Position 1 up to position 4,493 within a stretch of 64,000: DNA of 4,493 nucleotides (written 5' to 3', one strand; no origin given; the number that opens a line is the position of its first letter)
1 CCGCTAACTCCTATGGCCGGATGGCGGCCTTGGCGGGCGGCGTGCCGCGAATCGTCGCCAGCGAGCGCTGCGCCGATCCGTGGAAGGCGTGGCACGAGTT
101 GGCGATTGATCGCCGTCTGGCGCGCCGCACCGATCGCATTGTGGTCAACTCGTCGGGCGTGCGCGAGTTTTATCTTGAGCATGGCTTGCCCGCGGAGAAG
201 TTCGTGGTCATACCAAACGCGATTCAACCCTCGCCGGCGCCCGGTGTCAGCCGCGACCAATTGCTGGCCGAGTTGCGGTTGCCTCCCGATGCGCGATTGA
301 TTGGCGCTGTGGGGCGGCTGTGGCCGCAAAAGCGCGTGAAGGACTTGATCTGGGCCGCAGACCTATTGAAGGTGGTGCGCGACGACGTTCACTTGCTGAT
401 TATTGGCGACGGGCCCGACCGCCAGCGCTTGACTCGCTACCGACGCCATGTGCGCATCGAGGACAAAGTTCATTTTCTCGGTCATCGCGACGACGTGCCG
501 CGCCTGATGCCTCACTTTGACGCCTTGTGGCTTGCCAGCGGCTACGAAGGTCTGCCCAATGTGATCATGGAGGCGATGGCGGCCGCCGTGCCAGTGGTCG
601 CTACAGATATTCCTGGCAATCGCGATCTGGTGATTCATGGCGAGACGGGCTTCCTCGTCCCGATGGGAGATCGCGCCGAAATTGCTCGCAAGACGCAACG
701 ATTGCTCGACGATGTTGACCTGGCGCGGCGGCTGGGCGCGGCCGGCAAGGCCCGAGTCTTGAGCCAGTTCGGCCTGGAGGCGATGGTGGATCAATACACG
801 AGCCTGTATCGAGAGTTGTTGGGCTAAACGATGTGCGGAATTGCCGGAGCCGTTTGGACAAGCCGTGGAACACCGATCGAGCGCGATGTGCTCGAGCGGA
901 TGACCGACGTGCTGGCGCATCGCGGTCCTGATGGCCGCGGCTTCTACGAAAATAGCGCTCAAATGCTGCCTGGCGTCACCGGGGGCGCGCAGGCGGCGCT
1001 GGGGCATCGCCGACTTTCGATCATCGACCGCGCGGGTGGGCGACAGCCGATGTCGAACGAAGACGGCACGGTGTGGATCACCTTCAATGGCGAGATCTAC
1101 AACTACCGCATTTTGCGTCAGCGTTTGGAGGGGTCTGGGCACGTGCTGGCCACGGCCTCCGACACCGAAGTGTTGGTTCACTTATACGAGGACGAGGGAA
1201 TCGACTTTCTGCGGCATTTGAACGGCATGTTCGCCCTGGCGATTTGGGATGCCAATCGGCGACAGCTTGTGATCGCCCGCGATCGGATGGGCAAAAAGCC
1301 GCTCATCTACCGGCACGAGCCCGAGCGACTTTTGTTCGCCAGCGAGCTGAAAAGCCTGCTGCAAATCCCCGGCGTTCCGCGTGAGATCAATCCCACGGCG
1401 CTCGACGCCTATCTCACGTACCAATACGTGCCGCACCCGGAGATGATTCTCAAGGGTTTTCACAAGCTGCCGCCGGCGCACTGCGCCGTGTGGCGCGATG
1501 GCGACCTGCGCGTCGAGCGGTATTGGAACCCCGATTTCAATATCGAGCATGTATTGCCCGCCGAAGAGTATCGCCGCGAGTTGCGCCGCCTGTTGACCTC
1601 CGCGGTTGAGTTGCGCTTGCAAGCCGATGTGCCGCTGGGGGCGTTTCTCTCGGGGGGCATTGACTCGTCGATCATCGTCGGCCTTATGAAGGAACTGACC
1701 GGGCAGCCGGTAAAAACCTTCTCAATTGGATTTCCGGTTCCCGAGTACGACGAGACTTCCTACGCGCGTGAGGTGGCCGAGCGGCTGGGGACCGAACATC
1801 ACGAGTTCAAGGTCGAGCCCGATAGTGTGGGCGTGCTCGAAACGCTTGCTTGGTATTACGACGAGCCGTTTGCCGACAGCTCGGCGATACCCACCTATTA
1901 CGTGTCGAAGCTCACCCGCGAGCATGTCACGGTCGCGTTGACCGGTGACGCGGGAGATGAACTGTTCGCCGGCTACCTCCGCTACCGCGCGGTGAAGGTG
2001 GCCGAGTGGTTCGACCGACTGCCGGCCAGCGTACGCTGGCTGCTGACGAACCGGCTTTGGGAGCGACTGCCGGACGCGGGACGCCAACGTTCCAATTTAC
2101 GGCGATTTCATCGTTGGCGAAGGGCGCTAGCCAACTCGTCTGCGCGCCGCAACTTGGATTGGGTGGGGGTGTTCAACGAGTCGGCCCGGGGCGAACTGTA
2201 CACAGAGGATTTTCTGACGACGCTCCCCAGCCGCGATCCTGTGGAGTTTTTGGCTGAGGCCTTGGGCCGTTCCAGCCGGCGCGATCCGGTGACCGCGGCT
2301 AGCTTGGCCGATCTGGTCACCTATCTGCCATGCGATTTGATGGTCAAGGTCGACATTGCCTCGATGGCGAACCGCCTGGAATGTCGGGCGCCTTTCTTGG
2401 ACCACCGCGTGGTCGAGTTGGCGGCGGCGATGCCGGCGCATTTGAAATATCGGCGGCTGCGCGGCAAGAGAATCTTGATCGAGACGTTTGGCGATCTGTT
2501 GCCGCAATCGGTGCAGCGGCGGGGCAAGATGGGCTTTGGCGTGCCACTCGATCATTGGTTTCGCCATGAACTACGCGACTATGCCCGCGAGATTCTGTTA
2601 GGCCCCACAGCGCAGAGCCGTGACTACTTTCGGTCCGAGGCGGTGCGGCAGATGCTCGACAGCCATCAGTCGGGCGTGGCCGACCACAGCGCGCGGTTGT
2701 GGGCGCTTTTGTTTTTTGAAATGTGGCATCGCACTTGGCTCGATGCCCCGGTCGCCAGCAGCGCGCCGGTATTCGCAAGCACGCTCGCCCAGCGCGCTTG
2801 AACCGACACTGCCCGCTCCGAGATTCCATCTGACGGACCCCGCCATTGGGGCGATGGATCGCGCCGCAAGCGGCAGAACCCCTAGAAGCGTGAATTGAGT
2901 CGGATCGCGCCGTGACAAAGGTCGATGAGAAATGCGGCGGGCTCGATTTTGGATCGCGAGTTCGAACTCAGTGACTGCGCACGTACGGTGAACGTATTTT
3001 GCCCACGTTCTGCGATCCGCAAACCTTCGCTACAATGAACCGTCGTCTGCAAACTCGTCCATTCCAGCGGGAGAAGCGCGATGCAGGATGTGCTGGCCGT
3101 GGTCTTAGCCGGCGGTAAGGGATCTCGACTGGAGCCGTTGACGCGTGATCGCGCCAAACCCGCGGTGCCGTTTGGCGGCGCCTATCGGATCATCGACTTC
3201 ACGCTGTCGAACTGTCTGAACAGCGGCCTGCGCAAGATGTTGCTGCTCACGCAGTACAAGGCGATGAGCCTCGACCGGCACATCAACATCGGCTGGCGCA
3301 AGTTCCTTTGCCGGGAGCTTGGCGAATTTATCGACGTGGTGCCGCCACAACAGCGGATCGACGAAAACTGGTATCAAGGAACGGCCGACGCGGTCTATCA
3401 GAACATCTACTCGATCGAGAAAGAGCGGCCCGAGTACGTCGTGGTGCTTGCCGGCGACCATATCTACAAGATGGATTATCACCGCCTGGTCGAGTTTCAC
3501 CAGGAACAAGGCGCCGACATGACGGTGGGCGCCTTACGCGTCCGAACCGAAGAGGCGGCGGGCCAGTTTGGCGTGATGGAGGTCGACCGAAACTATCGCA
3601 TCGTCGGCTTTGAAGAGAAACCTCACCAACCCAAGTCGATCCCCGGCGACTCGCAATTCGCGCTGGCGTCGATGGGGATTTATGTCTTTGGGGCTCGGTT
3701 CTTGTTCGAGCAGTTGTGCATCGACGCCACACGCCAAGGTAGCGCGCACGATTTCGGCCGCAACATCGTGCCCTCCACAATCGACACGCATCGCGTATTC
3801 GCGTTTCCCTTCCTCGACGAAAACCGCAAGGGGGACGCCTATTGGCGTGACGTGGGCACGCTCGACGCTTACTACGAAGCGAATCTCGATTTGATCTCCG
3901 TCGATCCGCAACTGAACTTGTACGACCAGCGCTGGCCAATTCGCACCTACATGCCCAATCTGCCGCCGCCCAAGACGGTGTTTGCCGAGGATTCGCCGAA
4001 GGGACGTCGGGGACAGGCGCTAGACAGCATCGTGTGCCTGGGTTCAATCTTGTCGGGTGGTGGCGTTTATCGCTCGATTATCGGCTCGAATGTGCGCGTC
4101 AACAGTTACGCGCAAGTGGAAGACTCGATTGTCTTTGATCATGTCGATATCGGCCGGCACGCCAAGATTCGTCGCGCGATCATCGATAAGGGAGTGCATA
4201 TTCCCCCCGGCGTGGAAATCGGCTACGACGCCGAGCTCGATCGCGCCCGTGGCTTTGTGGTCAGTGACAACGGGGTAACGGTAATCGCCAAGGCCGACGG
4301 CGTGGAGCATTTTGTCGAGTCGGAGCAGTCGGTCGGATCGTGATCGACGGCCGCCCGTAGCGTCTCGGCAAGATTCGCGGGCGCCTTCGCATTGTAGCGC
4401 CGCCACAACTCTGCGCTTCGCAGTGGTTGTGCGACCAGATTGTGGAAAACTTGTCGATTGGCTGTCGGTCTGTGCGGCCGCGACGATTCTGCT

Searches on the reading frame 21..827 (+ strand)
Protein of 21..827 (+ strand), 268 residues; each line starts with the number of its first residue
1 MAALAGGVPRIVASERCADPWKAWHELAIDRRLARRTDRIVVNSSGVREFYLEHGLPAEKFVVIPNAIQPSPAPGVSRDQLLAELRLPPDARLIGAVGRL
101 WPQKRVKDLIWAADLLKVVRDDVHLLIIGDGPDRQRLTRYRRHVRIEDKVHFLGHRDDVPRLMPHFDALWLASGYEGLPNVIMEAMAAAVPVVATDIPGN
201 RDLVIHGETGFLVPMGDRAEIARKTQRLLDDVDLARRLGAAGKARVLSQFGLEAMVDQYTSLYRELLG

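Call 37: search_protein_families(library=pfam, proteins=[window:21-827:+], max_evalue=0.001)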
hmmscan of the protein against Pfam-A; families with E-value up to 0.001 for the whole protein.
window:21-827:+ (268 aa): 5 families
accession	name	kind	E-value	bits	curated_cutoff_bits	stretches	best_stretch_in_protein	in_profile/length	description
PF00534.26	Glycos_transf_1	-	5.7e-38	130.6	26.4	1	79-244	3-171/172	Glycosyl transferases group 1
PF13692.12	Glyco_trans_1_4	-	1.7e-36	126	27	1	92-231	2-142/142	Glycosyl transferases group 1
PF13524.12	Glyco_trans_1_2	-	1.9e-08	34.8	25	1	115-259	5-142/144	Glycosyl transferase-like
PF13439.12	Glyco_transf_4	-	7.4e-08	33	28.5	1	24-70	121-168/170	Glycosyltransferase Family 4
PF13579.12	Glyco_trans_4_4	-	1.1e-07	32.8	29.7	1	5-66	92-157/158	Glycosyl transferase 4-like domain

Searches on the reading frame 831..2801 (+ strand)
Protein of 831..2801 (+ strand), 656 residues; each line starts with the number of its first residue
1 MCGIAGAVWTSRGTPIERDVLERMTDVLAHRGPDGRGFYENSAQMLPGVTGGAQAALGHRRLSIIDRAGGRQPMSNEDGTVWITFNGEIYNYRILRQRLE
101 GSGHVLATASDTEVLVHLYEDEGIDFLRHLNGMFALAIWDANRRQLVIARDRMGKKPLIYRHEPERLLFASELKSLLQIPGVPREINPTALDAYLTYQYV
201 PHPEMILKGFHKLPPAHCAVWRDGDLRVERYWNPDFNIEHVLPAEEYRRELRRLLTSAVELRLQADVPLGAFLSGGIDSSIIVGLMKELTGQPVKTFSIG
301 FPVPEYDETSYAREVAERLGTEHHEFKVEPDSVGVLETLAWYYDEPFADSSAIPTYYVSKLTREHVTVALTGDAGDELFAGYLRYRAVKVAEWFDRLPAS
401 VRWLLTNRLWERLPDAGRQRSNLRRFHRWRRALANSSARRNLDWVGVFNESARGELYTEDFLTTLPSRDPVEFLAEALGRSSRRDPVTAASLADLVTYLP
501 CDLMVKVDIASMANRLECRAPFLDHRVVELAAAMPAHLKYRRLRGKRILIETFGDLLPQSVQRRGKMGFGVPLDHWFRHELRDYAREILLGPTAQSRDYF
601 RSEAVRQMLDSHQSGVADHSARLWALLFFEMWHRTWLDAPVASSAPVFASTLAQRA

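Call 37: search_protein_families(library=pfam, proteins=[window:831-2801:+], max_evalue=0.001)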
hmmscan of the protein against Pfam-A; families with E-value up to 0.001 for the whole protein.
window:831-2801:+ (656 aa): 3 families
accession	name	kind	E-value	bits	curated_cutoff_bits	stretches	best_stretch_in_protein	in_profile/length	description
PF00733.27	Asn_synthase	-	9.1e-106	354.9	21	1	250-634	1-354/354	Asparagine synthase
PF13537.11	GATase_7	-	2.8e-47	160.2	25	1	59-178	1-123/123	Glutamine amidotransferase domain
PF13522.11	GATase_6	-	3.4e-40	137.5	27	1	52-172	9-130/130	Glutamine amidotransferase domain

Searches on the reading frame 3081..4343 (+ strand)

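Call 37: search_protein_families(library=pfam, proteins=[window:3081-4343:+], max_evalue=0.001)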
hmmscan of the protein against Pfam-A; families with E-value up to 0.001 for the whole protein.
window:3081-4343:+ (420 aa): 6 families
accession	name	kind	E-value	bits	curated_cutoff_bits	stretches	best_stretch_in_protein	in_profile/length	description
PF00483.29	NTP_transferase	-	1.1e-58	199.1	21.2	1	6-271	2-242/245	Nucleotidyl transferase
PF24894.1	Hexapep_GlmU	-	1.9e-36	124.8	23.3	1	295-402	1-104/104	GlmU-like, C-terminal hexapeptide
PF25084.1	LbH_EIF2B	-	1.6e-09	38.2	54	1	322-383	29-90/105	EIF2B subunit epsilon LbH domain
PF25247.1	LbH_GLGC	-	3.4e-08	33.9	27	1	355-406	74-128/135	GLGC left-handed parallel beta-helix domain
PF12804.13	NTP_transf_3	-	4.5e-07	30.6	27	1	6-150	1-121/160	MobA-like NTP transferase domain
PF00132.30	Hexapep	-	0.00013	21.9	27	0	332-364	2-35/36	Bacterial transferase hexapeptide (six repeats)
